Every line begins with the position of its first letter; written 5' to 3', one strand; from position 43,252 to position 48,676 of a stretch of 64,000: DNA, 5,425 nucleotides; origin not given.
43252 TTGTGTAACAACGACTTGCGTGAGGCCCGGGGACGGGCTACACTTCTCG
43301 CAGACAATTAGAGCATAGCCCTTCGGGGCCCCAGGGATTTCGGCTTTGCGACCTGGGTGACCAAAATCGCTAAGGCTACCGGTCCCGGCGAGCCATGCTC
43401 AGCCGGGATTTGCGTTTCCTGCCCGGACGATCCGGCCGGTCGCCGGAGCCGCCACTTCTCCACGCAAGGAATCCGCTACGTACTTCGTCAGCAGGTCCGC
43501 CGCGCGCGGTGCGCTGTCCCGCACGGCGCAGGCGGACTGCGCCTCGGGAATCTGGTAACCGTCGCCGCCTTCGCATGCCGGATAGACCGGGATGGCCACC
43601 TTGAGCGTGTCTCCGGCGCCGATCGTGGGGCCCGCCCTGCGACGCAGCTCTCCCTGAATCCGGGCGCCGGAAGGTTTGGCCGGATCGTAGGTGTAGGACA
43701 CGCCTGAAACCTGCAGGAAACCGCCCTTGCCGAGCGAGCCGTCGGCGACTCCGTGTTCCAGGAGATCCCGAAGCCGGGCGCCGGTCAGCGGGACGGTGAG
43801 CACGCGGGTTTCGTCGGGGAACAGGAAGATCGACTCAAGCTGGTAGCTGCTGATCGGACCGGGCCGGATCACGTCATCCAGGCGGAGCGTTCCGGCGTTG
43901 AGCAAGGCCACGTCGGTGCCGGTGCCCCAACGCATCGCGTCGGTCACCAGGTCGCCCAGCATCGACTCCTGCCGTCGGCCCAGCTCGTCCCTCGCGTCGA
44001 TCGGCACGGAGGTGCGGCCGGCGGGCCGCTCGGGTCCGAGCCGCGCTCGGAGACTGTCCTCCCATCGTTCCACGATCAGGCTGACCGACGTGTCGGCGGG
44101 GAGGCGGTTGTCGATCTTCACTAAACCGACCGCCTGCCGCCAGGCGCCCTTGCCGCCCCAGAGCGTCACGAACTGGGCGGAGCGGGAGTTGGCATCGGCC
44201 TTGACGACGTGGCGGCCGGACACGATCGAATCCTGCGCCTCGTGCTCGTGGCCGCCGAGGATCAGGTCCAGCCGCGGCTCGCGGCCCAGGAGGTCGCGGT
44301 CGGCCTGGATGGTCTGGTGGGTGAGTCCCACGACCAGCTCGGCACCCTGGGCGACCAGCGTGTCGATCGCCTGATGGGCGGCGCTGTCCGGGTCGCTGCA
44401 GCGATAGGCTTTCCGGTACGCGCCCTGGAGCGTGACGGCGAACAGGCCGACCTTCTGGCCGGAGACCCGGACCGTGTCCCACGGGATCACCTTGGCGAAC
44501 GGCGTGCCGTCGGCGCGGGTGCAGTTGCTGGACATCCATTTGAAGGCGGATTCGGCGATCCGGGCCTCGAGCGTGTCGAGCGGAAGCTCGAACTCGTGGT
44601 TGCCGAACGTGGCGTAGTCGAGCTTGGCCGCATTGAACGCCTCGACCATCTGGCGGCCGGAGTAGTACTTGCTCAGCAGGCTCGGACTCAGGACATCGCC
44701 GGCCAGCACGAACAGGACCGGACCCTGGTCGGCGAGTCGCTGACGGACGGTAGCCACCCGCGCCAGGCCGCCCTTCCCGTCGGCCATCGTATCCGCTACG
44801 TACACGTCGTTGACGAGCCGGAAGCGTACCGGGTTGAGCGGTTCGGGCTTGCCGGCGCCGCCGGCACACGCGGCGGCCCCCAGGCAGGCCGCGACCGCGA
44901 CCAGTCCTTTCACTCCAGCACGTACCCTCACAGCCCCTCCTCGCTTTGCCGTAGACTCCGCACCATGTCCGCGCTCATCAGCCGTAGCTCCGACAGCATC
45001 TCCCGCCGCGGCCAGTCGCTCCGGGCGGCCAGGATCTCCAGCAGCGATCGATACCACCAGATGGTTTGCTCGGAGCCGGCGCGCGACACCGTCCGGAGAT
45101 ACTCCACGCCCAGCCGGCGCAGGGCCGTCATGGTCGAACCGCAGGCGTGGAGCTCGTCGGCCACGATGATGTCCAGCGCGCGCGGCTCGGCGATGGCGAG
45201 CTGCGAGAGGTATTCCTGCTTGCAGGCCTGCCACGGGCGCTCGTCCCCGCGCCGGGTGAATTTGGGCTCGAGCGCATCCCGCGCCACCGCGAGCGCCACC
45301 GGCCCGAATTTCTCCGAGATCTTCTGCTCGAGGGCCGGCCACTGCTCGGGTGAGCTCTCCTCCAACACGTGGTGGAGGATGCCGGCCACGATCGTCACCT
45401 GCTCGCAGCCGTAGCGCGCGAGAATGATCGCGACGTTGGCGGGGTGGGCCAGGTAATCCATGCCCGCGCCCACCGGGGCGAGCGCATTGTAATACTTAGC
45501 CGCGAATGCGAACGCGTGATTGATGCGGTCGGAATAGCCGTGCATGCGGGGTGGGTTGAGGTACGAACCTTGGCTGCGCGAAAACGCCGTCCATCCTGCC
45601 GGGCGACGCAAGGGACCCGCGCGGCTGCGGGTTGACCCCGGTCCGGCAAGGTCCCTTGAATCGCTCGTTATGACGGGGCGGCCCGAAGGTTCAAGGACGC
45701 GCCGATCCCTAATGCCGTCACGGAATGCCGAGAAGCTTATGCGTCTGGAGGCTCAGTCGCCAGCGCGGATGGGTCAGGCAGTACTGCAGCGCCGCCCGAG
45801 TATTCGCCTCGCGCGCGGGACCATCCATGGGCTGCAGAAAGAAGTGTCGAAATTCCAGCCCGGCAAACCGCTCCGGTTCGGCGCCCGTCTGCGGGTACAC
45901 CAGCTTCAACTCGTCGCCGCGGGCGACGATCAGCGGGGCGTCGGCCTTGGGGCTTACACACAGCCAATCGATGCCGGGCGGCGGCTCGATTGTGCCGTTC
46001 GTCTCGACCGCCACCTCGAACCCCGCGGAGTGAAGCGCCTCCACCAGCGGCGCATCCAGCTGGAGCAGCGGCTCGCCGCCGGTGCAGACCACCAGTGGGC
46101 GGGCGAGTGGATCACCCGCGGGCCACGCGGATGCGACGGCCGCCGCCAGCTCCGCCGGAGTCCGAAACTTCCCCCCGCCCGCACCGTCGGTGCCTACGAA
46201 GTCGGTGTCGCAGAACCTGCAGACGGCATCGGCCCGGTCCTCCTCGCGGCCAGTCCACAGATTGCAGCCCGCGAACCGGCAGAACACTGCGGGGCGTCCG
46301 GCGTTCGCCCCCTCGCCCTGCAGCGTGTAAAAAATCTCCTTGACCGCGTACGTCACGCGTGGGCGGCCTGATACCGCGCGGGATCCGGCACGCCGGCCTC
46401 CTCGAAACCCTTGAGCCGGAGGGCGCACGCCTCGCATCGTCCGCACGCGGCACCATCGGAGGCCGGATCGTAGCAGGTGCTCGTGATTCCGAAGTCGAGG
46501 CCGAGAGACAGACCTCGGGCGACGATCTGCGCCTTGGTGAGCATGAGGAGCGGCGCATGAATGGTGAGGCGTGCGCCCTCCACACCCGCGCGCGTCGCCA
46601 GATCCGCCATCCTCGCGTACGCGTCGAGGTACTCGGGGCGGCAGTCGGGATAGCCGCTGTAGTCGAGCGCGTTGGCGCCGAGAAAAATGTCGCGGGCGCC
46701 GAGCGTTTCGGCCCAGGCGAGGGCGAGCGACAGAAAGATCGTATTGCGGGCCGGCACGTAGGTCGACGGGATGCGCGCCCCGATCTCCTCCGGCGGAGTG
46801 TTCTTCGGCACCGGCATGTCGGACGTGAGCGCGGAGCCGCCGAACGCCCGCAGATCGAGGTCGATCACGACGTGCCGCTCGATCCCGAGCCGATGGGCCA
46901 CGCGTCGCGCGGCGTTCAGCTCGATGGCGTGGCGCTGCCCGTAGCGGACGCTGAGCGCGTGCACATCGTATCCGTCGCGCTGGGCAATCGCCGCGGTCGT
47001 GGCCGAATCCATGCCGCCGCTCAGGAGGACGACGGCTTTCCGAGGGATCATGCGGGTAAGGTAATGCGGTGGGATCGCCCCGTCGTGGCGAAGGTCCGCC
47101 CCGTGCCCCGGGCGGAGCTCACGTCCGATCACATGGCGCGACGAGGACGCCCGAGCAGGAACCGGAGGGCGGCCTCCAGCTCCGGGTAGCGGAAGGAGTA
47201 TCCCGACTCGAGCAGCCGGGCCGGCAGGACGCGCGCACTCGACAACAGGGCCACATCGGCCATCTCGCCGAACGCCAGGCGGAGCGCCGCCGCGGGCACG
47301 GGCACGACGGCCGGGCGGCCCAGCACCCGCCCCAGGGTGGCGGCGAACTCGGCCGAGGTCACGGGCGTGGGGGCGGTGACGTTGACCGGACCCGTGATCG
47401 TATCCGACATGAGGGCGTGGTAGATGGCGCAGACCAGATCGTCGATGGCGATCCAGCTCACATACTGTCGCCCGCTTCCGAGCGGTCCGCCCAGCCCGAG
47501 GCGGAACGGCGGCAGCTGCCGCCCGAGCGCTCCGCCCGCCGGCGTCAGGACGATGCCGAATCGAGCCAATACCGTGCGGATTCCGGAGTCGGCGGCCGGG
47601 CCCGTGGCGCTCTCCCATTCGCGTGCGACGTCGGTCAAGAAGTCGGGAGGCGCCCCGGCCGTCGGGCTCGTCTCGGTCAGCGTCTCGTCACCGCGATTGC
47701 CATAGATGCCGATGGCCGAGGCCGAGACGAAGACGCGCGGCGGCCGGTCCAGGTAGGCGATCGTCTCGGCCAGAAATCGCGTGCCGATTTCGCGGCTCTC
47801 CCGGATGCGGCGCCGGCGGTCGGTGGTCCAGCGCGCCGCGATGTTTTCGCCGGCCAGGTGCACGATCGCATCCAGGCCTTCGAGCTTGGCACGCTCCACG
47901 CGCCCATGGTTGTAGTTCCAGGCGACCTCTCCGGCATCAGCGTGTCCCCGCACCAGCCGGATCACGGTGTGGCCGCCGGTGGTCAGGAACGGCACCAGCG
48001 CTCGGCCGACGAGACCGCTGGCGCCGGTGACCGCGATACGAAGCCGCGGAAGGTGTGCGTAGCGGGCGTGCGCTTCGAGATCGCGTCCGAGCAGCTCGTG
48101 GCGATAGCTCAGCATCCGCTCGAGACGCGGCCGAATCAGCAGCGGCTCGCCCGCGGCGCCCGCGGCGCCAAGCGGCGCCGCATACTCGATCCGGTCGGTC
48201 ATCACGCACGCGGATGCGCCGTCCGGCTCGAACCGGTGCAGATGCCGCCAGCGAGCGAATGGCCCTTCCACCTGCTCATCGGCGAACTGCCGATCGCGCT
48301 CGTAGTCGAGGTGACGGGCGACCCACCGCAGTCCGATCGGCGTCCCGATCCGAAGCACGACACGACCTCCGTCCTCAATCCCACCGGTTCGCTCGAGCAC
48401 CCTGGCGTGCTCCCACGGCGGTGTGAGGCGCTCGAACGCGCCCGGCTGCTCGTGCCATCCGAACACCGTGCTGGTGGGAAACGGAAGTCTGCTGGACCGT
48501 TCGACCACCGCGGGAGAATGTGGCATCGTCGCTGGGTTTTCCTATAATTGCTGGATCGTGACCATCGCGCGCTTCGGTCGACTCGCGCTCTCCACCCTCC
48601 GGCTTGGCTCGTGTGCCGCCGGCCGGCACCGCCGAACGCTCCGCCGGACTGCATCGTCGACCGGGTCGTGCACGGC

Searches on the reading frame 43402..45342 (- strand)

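Call 14: search_protein_families(library=pfam, proteins=[window:43402-45342:-], max_evalue=0.001)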
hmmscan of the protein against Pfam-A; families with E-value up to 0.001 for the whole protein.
window:43402-45342:- (647 aa): 2 families
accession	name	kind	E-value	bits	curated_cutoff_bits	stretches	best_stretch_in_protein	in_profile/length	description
PF02872.23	5_nucleotid_C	-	7.8e-28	98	23.6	1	442-598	3-155/158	5'-nucleotidase, C-terminal domain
PF00149.33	Metallophos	-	3.1e-10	41.3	21.5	1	175-368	4-190/191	Calcineurin-like phosphoesterase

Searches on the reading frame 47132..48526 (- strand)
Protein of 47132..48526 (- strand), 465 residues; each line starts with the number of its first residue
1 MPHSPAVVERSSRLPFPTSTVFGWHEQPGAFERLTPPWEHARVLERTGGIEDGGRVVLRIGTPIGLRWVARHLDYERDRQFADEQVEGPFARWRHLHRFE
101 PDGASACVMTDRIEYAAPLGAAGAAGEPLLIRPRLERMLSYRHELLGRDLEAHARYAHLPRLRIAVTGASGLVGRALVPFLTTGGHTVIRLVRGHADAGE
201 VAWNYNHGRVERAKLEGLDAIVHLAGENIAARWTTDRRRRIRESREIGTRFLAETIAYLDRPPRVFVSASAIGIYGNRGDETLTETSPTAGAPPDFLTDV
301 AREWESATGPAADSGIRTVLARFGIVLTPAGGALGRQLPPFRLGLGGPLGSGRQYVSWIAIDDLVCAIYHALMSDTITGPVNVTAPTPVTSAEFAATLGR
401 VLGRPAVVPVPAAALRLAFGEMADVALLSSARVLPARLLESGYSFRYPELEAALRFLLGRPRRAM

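Call 64: search_protein_families(library=pfam, proteins=[window:47132-48526:-], max_evalue=0.0001)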
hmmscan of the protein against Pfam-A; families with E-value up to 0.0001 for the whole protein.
window:47132-48526:- (465 aa): 3 families
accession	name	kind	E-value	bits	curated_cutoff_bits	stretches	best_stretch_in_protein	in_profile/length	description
PF08338.16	DUF1731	-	3.2e-20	72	27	1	410-456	1-46/47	Domain of unknown function (DUF1731)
PF01370.27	Epimerase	-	6.6e-13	49.1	20.9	1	164-374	1-227/240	NAD dependent epimerase/dehydratase family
PF03364.25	Polyketide_cyc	-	1.4e-07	32.2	23.4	1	15-120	2-104/126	Polyketide cyclase / dehydrase and lipid transport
